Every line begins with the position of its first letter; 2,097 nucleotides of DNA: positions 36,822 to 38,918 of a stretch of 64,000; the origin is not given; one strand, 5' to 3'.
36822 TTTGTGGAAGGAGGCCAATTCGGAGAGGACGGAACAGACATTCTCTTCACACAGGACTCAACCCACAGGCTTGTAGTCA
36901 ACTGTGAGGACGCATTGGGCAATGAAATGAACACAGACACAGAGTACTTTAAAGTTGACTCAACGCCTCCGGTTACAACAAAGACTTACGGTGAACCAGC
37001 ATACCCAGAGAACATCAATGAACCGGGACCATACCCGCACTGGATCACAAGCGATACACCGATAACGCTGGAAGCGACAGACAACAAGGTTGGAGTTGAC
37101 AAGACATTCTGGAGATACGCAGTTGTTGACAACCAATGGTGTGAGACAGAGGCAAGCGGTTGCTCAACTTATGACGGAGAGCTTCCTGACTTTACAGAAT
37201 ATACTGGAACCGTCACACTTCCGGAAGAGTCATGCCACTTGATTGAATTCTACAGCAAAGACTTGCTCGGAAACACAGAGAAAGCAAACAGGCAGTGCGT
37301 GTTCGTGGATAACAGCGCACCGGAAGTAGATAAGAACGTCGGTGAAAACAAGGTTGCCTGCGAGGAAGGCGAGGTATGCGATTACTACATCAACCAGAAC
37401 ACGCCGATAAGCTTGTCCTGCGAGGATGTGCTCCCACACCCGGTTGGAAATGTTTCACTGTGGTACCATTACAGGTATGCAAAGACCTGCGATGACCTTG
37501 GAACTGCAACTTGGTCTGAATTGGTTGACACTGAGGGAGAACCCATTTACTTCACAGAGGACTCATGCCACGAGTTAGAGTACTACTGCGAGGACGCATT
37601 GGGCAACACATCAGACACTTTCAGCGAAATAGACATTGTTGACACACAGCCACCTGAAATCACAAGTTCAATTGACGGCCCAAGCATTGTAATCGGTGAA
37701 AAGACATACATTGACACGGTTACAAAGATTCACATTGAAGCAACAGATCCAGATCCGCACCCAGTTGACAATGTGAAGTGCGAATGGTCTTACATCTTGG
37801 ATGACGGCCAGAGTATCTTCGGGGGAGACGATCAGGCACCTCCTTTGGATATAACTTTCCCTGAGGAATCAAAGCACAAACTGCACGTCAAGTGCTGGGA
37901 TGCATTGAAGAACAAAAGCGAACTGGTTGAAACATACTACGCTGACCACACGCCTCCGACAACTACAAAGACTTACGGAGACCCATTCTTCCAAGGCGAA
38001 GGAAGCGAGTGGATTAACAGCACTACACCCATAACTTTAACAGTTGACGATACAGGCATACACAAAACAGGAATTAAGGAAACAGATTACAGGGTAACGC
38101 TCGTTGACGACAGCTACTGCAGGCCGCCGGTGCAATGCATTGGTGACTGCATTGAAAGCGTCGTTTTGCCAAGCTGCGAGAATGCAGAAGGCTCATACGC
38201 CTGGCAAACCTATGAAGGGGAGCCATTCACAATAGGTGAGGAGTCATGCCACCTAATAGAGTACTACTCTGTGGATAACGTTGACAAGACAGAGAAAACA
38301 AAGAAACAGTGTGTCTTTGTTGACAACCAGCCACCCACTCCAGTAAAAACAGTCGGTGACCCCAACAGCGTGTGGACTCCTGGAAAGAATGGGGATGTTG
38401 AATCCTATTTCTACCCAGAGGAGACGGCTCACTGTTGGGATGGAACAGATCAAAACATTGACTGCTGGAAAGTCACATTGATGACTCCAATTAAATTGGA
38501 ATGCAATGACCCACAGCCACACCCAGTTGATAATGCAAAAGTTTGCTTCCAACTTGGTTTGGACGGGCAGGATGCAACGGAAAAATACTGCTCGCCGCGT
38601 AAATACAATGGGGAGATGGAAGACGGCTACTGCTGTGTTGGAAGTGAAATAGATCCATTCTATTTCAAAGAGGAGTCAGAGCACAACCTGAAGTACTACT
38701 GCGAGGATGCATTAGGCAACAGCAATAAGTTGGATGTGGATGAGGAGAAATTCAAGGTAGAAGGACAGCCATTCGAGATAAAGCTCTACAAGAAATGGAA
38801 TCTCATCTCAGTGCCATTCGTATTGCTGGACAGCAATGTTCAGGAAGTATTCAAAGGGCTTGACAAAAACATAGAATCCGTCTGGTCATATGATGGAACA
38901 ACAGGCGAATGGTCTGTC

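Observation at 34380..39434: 1684-aa tandem-repeat giant surface protein in a reduced genome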

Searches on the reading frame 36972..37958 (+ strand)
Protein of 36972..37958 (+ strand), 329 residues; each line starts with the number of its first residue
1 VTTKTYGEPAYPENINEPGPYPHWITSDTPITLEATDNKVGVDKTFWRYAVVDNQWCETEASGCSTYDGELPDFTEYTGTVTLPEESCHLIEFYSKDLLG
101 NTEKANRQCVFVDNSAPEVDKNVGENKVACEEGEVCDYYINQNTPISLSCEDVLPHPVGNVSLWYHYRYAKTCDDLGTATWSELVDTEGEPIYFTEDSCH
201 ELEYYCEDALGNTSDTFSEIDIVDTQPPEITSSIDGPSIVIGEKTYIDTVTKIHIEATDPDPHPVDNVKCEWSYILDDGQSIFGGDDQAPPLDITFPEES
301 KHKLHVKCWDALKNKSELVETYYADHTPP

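Call 43: search_solved_structures(query=A2, max_evalue=1)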
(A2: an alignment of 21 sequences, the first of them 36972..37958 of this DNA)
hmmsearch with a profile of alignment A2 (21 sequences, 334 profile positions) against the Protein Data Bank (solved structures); distinct sequences matched with E-value up to 1: 1.
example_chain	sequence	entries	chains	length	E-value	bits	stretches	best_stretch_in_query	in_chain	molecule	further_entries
8ouw_D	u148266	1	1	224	0.44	12.9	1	69-100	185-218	DNA replication complex GINS protein SLD5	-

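Call 51: predict_structure(alignment_id=A2)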
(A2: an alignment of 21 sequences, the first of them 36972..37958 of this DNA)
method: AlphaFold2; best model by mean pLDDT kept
length: 329 residues; sequences in the alignment: 21
mean_pLDDT: 93.5   pTM: 0.79
mean pLDDT of the five models: 93.5, 93.5, 93.3, 92.8, 92.6
residues with pLDDT >= 90: 280; 70-90: 45; 50-70: 4; < 50: 0
segments of 3 or more residues with pLDDT < 50: none
pLDDT, mean of each block of 10 residues (from residue 1): 95 83 94 96 97 86 74 96 95 96 93 94 96 95 96 86 96 95 89 96 96 96 96 97 96 97 90 95 92 96 97 97 93
secondary structure, 60 per line:
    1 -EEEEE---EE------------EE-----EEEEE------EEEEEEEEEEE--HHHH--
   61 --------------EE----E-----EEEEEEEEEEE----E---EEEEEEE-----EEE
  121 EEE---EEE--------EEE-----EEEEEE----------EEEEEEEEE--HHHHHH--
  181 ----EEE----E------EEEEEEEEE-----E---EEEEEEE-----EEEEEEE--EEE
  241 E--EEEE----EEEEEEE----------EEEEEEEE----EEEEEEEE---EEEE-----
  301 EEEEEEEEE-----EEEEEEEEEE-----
elements in order: E2-6 E31-35 E42-52 H55-58 E87-97 E106-112 E118-123 E127-129 E138-140 E146-151 E162-170 H173-178 E185-187 E199-207 E217-223 E229-235 E238-241 E244-247 E252-258 E269-276 E281-288 E292-295 E301-309 E315-324

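Call 53: fold_search(model_id=the predicted structure, library=pdb)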
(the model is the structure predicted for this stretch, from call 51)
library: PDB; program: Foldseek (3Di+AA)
matches with E <= 10: 1599; with E <= 0.001: 192
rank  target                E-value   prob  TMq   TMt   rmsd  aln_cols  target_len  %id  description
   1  5e55_A                9.1e-08  1.00  0.24  0.25  17.6       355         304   11  Crystal structure of mouse CNTN6 FN1-FN3 domains (released 2016-08-31)
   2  5e53_D                1.5e-07  1.00  0.26  0.28  13.6       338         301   11  Crystal structure of chicken CNTN1 FN1-FN3 domains (released 2016-08-31)
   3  8wa2_A                2.0e-07  1.00  0.29  0.08  15.5       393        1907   11  cryo-EM structure of native mastigonemes isolated from Chlamydomonas reinhardtii at 3.0 angstrom resolution (released 2024-04-10)
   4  5e52                  5.0e-07  1.00  0.21  0.23  19.2       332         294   10  Crystal structure of human CNTN5 FN1-FN3 domains (released 2016-08-31)
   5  8wa2_D                6.0e-07  1.00  0.28  0.09  15.6       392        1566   10  cryo-EM structure of native mastigonemes isolated from Chlamydomonas reinhardtii at 3.0 angstrom resolution (released 2024-04-10)
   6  7mrq                  6.7e-07  1.00  0.37  0.40  10.4       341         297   13  Chicken CNTN4 FN1-FN3 domains with T751A, V752A, Y781A, E786A mutations (released 2022-01-05)
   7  7mro                  1.0e-06  1.00  0.31  0.33  13.7       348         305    9  Zebrafish CNTN4 FN1-FN3 domains (released 2022-01-05)
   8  8cka_A                1.0e-06  1.00  0.32  0.22  16.8       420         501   11  Deinococcus radidurans HPI S-layer (released 2023-04-19)
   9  7mrk_D                1.3e-06  1.00  0.31  0.34  13.8       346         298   11  Chicken CNTN4 APP complex (released 2022-01-05)
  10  8wa2_C                1.3e-06  1.00  0.30  0.09  15.6       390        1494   10  cryo-EM structure of native mastigonemes isolated from Chlamydomonas reinhardtii at 3.0 angstrom resolution (released 2024-04-10)
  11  3l5i                  1.9e-06  1.00  0.24  0.27  18.0       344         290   10  Crystal structure of FnIII domains of human GP130 (Domains 4-6) (released 2010-05-12)
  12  3l5j_B                2.0e-06  1.00  0.27  0.29  16.9       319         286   10  Crystal structure of FnIII domains of human GP130 (Domains 4-6) (released 2010-05-12)
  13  8gul_A                2.3e-06  1.00  0.20  0.15  24.4       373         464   15  Chitin-active AA10 LPMO (GbpA) complexed with Cu(II) from Vibrio campbellii (released 2023-06-21)
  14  9flw_A                3.0e-06  1.00  0.43  0.31   7.1       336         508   11  CryoEM structure of the fragment-6 (3571-4078) in the grappling hook protein A (GhpA) in the bacterium Aureispira sp.  (released 2024-10-16)
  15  7tym_A                3.0e-06  1.00  0.38  0.20  14.9       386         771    8  Cryo-EM Structure of insulin receptor-related receptor (IRR) in active-state captured at pH 9. The 3D refinement was a (released 2023-02-15)
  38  2yn5_B                2.3e-05  1.00  0.44  0.50   9.5       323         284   13  Structural insight into the giant calcium-binding adhesin SiiE: implications for the adhesion of Salmonella enterica t (released 2013-04-03)
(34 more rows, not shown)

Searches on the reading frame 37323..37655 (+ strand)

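Call 16: search_protein_families(library=ncbifam, proteins=[window:37323-37655:+], max_evalue=10)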
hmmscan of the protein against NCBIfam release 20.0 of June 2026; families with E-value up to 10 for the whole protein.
window:37323-37655:+ (111 aa): 3 families
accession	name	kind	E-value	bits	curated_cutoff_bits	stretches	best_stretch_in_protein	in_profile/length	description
NF003498.0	PRK05170.1-1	equivalog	0.026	14.4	256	1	52-86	20-54/148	YcgN family cysteine cluster protein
NF047446.1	barrel_OmpL47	domain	0.027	14.9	40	1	72-99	34-61/68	OmpL47-type beta-barrel domain-containing protein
NF003500.0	PRK05170.1-4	equivalog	0.028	14.4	203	1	53-86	19-52/147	YcgN family cysteine cluster protein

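Call 17: search_protein_families(library=pfam, proteins=[window:37323-37655:+], max_evalue=10)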
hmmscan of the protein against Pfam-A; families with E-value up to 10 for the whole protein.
window:37323-37655:+ (111 aa): 1 family
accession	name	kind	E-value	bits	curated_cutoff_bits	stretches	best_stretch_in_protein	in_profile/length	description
PF04448.17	DUF551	-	0.15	13.3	22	1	32-78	4-46/68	Protein of unknown function (DUF551)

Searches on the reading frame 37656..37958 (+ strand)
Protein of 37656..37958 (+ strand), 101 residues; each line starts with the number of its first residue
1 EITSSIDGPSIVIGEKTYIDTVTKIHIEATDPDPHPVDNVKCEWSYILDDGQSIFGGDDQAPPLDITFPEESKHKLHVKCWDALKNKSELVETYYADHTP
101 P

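Call 16: search_protein_families(library=ncbifam, proteins=[window:37656-37958:+], max_evalue=10)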
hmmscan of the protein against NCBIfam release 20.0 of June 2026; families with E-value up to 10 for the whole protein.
window:37656-37958:+ (101 aa): 0 families

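Call 17: search_protein_families(library=pfam, proteins=[window:37656-37958:+], max_evalue=10)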
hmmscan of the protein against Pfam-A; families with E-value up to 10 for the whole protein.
window:37656-37958:+ (101 aa): 1 family
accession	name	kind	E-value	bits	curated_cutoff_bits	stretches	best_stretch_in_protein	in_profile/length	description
PF13902.11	R3H-assoc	-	0.27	12.1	25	1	54-93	44-83/127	R3H-associated N-terminal domain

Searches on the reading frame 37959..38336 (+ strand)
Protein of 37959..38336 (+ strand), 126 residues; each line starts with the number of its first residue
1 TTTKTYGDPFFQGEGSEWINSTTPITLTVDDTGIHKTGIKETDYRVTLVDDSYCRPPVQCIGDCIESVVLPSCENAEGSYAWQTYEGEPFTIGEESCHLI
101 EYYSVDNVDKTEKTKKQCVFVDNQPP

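Call 16: search_protein_families(library=ncbifam, proteins=[window:37959-38336:+], max_evalue=10)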
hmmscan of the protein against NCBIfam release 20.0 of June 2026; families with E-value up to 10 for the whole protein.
window:37959-38336:+ (126 aa): 2 families
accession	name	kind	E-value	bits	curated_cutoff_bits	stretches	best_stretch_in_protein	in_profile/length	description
NF047446.1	barrel_OmpL47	domain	6.5e-07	29.7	40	1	80-116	28-63/68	OmpL47-type beta-barrel domain-containing protein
NF047441.1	Lepto_OmpL47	equivalog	0.00041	20.1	250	1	81-126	99-143/336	multi-beta-barrel domain surface protein OmpL47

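Call 17: search_protein_families(library=pfam, proteins=[window:37959-38336:+], max_evalue=10)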
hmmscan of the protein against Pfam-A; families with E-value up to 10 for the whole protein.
window:37959-38336:+ (126 aa): 1 family
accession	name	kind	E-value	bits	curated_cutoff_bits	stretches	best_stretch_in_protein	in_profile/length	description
PF01599.25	Ribosomal_S27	-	0.041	14.2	22.3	1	101-119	3-21/44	Ribosomal protein S27a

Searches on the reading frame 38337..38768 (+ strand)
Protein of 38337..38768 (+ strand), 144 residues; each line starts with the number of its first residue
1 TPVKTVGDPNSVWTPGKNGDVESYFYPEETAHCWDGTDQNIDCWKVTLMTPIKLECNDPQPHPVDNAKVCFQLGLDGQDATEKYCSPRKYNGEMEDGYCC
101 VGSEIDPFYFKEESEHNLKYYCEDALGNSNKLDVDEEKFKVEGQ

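Call 16: search_protein_families(library=ncbifam, proteins=[window:38337-38768:+], max_evalue=10)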
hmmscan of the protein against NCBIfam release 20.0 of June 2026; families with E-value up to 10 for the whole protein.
window:38337-38768:+ (144 aa): 1 family
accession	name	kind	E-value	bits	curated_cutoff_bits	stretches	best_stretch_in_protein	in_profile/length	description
NF047446.1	barrel_OmpL47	domain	0.13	12.7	40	1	106-130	35-59/68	OmpL47-type beta-barrel domain-containing protein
